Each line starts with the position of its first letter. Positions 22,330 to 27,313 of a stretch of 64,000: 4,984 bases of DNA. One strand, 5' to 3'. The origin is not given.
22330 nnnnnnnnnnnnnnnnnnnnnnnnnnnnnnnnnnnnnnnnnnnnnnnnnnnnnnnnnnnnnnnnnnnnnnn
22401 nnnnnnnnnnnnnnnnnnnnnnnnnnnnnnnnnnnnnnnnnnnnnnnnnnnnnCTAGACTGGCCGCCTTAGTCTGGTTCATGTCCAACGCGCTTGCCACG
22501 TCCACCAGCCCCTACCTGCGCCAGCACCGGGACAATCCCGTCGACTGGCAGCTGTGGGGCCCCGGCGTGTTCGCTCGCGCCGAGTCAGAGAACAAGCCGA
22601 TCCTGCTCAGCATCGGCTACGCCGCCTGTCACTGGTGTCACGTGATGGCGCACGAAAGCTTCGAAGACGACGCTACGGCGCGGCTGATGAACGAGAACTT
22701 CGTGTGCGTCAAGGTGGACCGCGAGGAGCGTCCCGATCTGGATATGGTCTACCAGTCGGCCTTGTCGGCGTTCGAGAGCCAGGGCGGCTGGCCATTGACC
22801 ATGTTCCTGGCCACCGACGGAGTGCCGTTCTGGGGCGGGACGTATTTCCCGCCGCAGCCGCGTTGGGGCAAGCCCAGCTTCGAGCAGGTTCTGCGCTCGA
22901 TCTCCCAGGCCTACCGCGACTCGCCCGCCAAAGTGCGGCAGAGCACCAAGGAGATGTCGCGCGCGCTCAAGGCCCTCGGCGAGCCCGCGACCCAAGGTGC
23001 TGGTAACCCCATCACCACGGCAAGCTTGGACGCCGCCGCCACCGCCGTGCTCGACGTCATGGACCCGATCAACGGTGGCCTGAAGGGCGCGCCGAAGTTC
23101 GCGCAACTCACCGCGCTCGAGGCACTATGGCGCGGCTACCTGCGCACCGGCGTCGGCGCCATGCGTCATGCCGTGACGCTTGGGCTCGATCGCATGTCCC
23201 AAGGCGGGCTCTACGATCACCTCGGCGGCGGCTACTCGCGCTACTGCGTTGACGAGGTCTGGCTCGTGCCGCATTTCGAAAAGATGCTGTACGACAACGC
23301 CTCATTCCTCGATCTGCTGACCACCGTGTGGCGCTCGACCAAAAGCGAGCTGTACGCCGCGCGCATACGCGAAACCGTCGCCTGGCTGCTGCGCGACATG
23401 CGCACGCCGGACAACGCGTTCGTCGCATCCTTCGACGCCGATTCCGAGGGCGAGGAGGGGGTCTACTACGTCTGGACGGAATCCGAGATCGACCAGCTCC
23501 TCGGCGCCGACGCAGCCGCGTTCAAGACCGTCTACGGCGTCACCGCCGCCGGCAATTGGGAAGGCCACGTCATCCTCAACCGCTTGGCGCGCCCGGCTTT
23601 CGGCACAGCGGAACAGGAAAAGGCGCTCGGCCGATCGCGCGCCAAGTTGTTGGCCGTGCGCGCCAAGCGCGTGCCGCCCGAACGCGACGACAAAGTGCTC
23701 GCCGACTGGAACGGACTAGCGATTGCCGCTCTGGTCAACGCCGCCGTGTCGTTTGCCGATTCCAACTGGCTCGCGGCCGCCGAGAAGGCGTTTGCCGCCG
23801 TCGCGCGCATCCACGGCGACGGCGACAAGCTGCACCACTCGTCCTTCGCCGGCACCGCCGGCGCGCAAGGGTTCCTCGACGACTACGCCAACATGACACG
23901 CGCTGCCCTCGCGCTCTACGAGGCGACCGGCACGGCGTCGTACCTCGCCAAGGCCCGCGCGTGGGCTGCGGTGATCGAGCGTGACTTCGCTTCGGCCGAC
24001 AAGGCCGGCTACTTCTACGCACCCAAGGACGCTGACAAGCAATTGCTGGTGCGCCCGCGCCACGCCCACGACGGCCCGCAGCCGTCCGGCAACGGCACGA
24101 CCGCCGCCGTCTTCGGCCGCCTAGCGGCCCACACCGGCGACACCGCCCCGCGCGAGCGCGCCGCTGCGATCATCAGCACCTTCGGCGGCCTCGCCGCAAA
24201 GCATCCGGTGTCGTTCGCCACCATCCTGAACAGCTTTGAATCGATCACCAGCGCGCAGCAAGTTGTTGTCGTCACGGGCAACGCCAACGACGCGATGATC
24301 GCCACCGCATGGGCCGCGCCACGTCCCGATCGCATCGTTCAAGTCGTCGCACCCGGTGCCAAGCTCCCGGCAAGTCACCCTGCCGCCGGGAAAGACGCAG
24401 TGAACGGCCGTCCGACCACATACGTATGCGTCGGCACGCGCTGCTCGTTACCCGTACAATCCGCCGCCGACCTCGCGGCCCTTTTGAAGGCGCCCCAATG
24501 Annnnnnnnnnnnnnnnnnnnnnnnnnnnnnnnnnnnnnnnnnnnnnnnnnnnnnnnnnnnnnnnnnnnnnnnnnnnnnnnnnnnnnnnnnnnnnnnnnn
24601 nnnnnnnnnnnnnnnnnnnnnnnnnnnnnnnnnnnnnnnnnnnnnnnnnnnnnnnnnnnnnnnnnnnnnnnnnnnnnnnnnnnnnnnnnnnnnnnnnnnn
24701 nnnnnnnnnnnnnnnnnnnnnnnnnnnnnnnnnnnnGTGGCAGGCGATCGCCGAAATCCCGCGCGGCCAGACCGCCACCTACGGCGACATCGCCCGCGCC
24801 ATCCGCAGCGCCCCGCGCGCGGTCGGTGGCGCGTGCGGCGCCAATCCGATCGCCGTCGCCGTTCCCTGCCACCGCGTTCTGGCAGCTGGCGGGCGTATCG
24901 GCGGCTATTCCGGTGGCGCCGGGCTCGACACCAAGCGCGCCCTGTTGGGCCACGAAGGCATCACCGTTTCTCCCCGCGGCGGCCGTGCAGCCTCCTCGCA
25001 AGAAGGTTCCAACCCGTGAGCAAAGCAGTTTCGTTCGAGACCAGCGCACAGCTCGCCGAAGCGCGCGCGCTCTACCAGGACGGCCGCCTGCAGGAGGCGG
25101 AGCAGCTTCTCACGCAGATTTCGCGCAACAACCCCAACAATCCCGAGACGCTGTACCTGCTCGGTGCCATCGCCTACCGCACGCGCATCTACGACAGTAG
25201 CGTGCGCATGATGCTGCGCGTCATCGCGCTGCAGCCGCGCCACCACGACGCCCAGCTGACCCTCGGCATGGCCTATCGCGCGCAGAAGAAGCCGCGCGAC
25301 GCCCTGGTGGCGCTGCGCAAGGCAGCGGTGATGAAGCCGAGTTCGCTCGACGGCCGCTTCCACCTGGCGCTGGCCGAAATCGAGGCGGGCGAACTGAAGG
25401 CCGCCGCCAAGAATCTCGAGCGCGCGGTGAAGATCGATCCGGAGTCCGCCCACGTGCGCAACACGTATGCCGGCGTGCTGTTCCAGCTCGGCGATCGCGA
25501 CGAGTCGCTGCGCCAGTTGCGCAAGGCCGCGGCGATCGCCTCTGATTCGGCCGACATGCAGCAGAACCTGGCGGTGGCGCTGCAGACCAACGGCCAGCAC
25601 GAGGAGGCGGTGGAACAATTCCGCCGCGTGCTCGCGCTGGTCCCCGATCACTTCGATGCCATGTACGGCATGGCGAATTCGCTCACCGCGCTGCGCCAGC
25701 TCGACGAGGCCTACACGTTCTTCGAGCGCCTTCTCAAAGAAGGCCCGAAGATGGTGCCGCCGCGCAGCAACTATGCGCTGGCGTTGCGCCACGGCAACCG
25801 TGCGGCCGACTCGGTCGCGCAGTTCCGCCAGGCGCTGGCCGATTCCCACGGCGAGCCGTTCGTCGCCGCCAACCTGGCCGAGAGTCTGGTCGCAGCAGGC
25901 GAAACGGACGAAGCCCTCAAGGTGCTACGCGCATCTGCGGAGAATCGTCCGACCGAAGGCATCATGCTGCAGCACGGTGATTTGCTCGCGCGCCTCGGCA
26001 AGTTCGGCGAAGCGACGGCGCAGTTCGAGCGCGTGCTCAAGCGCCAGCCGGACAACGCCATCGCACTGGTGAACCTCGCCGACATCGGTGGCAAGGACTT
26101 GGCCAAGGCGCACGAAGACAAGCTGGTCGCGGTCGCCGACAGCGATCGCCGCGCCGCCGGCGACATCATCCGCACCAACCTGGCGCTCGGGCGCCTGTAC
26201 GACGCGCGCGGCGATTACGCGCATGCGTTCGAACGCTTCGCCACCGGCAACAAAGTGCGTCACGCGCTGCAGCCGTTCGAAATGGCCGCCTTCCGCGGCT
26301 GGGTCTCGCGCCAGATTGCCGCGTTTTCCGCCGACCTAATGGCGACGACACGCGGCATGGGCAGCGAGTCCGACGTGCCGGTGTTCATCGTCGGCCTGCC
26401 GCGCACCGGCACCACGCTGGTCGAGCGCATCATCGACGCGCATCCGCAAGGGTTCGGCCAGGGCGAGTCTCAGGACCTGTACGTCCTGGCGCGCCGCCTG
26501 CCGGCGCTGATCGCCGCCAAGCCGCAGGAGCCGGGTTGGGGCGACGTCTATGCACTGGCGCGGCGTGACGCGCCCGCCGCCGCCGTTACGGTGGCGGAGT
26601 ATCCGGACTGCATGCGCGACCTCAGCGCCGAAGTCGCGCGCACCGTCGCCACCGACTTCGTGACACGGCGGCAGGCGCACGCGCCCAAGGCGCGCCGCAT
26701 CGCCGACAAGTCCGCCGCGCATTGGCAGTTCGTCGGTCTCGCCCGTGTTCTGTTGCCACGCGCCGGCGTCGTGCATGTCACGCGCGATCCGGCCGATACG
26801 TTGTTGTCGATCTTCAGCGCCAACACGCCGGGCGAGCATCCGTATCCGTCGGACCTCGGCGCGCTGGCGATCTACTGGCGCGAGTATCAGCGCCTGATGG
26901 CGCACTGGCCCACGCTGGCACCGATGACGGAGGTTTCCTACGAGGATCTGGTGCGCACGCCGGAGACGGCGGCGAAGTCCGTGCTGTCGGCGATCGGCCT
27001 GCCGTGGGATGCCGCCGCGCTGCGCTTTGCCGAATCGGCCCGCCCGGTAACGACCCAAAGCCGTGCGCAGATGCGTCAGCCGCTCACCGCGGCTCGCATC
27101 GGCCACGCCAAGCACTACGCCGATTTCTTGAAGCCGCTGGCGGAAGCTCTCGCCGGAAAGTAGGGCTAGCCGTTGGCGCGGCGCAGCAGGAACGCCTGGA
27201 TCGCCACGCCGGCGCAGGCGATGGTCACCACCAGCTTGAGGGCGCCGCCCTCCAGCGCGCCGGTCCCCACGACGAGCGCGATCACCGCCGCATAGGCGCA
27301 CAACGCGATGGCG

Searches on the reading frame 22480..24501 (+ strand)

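Call 7: search_protein_families(library=ncbifam, proteins=[window:22480-24501:+])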
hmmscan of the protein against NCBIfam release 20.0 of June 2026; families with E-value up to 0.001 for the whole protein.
window:22480-24501:+ (673 aa): 1 family
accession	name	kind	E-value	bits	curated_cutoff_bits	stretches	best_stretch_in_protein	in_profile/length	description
NF045694.1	seleno_TsoB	exception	2.3e-06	26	805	1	19-114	455-547/572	rhodanese/DsbD fusion-like selenoprotein TsoB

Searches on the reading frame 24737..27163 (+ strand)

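Call 7: search_protein_families(library=ncbifam, proteins=[window:24737-27163:+])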
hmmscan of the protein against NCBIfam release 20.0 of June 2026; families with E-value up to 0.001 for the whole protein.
window:24737-27163:+ (808 aa): 27 families (the best 25 are shown)
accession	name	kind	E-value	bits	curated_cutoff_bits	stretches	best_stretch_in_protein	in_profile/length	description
TIGR02917.1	PEP_TPR_lipo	equivalog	6.5e-36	123.6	312.2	1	94-467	288-663/899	XrtA/PEP-CTERM system TPR-repeat protein PrsT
NF040959.1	MamA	equivalog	2.7e-35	121.7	200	3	108-266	43-201/204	magnetosome protein MamA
TIGR02521.1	type_IV_pilW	equivalog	4.9e-22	78.6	154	1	171-334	32-197/234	type IV pilus biogenesis/stability protein PilW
NF033920.0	C39_PA2778_fam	equivalog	5.3e-19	68.6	150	2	278-368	162-252/255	PA2778 family cysteine peptidase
NF033762.1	social_mot_Tgl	equivalog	6.9e-18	64.9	225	1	270-445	29-208/252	social motility TPR repeat lipoprotein Tgl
TIGR02552.1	LcrH_SycD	equivalog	1.3e-16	60.6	104.8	1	277-331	57-111/136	SycD/LcrH family type III secretion system chaperone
NF052400.1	M48_BAM_BepA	equivalog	4e-14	52.3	570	2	208-321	311-424/483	beta-barrel assembly-enhancing protease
NF008520.0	PRK11447.1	equivalog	2.2e-13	49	858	2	273-490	462-690/1157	cellulose synthase complex outer membrane protein BcsC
TIGR02795.1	tol_pal_ybgF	equivalog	3.2e-13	50.3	90.1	1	103-195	3-101/119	tol-pal system protein YbgF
TIGR03939.1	PGA_TPR_OMP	equivalog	7.8e-12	44.2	366.65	1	114-282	31-198/800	poly-beta-1,6 N-acetyl-D-glucosamine export porin PgaA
NF053607.1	CHU_0125_OmpA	equivalog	6.9e-10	38.1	620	1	281-375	28-122/639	CHU_0125 family OmpA-like outer membrane integrity protein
NF047371.1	FlcA_CTERM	equivalog_domain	1.8e-09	36.6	300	0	242-334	442-535/646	periplasmic flagellar collar protein FlcA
NF007468.0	PRK10049.1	equivalog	1.8e-09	36.4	1043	2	170-289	101-219/817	poly-beta-1,6 N-acetyl-D-glucosamine export porin PgaA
NF008757.0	PRK11788.1-5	equivalog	2.2e-09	36.9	363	0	104-236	109-246/388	lipopolysaccharide assembly protein LapB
TIGR00540.1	TPR_hemY_coli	hypoth_equivalog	3.6e-08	32.6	142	1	367-497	254-378/385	heme biosynthesis-associated TPR protein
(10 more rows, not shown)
